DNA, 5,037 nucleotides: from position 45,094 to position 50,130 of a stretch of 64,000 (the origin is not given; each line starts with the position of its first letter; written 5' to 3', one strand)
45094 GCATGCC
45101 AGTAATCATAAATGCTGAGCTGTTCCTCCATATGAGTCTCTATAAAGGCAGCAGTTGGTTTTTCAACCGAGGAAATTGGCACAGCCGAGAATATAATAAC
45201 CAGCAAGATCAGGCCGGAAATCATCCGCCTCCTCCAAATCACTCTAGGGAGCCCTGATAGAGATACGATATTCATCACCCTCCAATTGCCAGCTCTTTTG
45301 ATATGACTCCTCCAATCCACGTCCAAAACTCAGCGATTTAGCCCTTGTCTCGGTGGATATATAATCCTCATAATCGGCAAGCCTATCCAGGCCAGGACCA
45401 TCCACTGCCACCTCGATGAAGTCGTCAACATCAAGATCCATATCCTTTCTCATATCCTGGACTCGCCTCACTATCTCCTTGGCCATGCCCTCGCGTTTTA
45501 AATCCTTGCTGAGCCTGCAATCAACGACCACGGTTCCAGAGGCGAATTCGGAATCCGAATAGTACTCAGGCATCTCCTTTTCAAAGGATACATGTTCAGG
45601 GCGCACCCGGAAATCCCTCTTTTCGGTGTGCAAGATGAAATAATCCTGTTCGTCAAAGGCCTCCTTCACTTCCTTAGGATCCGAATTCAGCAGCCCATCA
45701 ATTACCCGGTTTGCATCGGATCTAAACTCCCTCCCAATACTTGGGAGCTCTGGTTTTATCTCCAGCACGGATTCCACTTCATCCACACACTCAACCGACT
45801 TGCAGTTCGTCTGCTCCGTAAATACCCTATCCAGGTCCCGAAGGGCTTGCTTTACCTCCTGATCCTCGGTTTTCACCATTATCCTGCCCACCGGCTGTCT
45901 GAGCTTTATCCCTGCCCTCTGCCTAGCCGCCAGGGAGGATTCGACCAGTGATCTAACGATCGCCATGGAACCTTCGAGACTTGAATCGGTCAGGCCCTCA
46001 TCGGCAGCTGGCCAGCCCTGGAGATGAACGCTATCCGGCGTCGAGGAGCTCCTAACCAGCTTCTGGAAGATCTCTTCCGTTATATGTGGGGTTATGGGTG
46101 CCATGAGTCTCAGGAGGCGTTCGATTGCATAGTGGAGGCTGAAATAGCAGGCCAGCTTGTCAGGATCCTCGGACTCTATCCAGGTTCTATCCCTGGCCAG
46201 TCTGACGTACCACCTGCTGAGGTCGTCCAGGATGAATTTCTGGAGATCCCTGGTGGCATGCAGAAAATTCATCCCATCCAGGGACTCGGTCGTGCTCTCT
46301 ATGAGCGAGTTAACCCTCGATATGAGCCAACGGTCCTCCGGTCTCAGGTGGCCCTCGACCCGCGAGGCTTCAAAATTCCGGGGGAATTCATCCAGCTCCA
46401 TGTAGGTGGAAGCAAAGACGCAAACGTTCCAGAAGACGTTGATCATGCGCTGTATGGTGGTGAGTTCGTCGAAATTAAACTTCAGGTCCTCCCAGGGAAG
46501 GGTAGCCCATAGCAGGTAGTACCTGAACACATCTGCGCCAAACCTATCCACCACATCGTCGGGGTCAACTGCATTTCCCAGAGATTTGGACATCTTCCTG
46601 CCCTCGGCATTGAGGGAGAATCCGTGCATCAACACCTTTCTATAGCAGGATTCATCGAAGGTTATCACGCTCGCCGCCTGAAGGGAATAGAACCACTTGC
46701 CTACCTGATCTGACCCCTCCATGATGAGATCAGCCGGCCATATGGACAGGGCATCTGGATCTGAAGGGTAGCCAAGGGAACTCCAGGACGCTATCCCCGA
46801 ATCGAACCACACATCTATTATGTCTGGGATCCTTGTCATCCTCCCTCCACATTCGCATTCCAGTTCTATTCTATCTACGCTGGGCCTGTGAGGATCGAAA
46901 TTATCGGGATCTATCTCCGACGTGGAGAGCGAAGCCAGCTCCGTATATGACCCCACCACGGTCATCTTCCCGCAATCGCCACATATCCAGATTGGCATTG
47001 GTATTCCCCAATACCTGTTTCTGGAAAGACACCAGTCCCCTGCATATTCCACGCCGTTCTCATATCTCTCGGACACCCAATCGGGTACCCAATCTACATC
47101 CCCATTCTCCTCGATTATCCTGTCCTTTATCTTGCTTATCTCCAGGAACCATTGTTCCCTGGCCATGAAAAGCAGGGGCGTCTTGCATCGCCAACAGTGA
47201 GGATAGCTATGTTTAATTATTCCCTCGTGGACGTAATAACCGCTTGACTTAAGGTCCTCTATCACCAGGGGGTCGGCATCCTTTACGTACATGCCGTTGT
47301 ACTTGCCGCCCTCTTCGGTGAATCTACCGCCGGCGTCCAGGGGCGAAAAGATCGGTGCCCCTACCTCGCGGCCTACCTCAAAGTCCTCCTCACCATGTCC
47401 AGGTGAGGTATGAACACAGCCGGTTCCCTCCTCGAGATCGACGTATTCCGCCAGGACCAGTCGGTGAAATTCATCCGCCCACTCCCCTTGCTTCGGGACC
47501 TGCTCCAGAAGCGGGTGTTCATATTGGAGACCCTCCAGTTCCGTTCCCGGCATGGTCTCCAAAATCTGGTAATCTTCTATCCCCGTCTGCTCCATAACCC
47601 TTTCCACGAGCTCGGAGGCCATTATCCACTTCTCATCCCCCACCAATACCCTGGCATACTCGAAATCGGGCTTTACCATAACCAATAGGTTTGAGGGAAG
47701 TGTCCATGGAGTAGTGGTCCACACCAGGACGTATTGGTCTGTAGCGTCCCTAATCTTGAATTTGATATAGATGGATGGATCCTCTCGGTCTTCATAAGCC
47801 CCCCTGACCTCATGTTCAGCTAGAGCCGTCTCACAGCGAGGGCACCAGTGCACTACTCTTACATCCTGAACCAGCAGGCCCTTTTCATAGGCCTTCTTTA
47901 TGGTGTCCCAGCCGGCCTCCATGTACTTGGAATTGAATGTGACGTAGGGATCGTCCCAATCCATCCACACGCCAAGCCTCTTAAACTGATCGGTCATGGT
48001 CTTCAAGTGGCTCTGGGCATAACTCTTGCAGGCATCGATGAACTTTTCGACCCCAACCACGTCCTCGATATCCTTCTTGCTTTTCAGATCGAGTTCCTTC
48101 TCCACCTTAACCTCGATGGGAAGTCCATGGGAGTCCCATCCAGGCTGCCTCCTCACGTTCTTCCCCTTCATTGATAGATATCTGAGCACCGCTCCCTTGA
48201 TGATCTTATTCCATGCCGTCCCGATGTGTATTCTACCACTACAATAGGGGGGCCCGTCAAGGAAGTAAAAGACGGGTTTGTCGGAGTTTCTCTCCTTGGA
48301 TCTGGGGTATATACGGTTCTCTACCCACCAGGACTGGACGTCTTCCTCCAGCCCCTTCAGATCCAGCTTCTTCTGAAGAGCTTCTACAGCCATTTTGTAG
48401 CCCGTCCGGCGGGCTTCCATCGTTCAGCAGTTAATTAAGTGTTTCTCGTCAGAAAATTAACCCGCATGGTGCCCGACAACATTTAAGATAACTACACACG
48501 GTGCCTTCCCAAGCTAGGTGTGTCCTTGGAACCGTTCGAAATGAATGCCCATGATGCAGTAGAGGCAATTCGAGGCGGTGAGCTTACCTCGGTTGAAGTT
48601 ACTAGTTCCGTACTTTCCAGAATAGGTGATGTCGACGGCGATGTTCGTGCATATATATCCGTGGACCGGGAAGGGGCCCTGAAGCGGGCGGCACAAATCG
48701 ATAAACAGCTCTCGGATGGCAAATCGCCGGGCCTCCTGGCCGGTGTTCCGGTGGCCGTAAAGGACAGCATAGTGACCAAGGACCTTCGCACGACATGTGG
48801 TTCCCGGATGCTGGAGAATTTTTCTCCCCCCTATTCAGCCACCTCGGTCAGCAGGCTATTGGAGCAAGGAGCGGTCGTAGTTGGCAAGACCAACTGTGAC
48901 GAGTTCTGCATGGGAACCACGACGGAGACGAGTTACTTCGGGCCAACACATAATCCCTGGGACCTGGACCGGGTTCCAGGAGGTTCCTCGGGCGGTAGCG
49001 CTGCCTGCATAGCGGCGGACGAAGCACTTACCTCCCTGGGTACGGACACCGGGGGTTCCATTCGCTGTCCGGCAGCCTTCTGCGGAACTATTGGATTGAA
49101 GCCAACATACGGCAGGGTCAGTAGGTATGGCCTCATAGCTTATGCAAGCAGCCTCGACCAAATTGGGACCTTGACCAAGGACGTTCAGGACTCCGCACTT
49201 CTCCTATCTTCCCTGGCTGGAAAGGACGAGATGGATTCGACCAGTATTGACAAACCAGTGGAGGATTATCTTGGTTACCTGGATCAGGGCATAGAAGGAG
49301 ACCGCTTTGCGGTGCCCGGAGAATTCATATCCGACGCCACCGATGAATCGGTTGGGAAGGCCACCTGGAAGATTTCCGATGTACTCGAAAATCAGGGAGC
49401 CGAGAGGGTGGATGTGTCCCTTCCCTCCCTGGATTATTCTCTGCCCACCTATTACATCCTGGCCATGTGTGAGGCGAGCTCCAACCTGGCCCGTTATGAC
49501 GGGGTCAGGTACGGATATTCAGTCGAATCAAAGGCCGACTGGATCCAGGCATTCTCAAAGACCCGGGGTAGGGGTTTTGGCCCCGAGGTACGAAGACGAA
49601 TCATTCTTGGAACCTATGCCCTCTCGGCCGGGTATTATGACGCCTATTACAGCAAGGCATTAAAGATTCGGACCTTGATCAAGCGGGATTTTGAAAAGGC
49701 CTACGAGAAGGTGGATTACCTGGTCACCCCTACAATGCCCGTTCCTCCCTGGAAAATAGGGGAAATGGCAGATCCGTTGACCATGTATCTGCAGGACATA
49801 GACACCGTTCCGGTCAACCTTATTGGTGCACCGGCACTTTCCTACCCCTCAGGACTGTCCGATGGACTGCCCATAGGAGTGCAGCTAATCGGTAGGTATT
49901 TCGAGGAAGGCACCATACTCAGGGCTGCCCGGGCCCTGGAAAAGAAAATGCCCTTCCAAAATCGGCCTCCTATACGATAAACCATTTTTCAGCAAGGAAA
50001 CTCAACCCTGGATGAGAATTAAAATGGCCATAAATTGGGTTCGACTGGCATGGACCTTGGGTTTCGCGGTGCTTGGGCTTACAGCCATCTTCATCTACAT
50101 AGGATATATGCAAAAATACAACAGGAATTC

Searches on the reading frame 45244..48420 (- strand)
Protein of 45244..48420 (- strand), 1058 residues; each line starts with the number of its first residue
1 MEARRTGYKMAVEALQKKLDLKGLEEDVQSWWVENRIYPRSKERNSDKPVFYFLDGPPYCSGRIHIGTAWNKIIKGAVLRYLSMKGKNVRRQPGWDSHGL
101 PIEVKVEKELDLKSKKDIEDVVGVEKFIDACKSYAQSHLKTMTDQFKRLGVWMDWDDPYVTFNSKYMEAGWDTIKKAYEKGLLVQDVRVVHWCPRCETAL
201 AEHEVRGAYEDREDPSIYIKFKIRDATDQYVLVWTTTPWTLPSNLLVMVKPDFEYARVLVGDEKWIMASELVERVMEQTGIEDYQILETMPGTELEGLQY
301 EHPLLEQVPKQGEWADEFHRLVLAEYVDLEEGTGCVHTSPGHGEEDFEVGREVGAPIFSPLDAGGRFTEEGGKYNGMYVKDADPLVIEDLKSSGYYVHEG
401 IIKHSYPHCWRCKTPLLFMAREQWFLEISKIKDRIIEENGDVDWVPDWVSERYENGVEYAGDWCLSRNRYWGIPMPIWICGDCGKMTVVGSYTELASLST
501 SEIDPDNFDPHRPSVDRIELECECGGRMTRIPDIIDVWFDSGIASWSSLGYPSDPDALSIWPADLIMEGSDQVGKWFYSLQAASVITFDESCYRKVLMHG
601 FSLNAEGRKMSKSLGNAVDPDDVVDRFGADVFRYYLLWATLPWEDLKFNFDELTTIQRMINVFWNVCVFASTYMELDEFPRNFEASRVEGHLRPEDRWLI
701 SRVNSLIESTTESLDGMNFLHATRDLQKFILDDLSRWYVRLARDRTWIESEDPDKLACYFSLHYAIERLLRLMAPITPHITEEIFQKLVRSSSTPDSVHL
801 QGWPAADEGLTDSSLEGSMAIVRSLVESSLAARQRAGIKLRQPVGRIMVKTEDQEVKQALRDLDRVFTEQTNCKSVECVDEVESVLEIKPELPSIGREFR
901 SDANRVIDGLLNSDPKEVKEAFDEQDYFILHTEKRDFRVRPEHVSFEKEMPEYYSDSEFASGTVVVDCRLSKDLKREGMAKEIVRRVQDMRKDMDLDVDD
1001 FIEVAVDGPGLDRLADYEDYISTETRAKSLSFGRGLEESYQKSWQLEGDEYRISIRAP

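Call 33: search_protein_families(library=pfam, proteins=[window:45244-48420:-], max_evalue=0.001)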
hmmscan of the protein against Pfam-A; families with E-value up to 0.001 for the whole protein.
window:45244-48420:- (1058 aa): 7 families
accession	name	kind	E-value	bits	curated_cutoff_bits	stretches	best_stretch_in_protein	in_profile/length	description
PF00133.28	tRNA-synt_1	-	1.3e-121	406.7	22.7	1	28-647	2-412/414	tRNA synthetases class I (I, L, M and V)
PF08264.19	Anticodon_1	-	5e-34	117.8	25.1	1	696-844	1-144/148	Anticodon-binding domain of tRNA ligase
PF09334.17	tRNA-synt_1g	-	8.6e-24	84.5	20.1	2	591-655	310-373/391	tRNA synthetases class I (M)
PF19302.4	DUF5915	-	2.1e-23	83.3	27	1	868-1056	5-193/195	Domain of unknown function (DUF5915)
PF01406.26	tRNA-synt_1e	-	2.1e-06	27.8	27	1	582-640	227-284/301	tRNA synthetases class I (C) catalytic domain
PF01921.24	tRNA-synt_1f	-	2.1e-06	27.3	27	0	60-169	32-142/360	tRNA synthetases class I (K)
PF13603.12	tRNA-synt_1_2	-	0.00017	21.5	25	1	217-357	10-136/185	Leucyl-tRNA synthetase, editing domain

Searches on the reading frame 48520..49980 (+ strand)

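Call 33: search_protein_families(library=pfam, proteins=[window:48520-49980:+], max_evalue=0.001)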
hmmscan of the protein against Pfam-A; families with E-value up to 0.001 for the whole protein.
window:48520-49980:+ (486 aa): 1 family
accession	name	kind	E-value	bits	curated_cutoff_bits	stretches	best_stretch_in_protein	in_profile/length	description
PF01425.27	Amidase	-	2e-147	492.3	27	1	26-467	1-445/445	Amidase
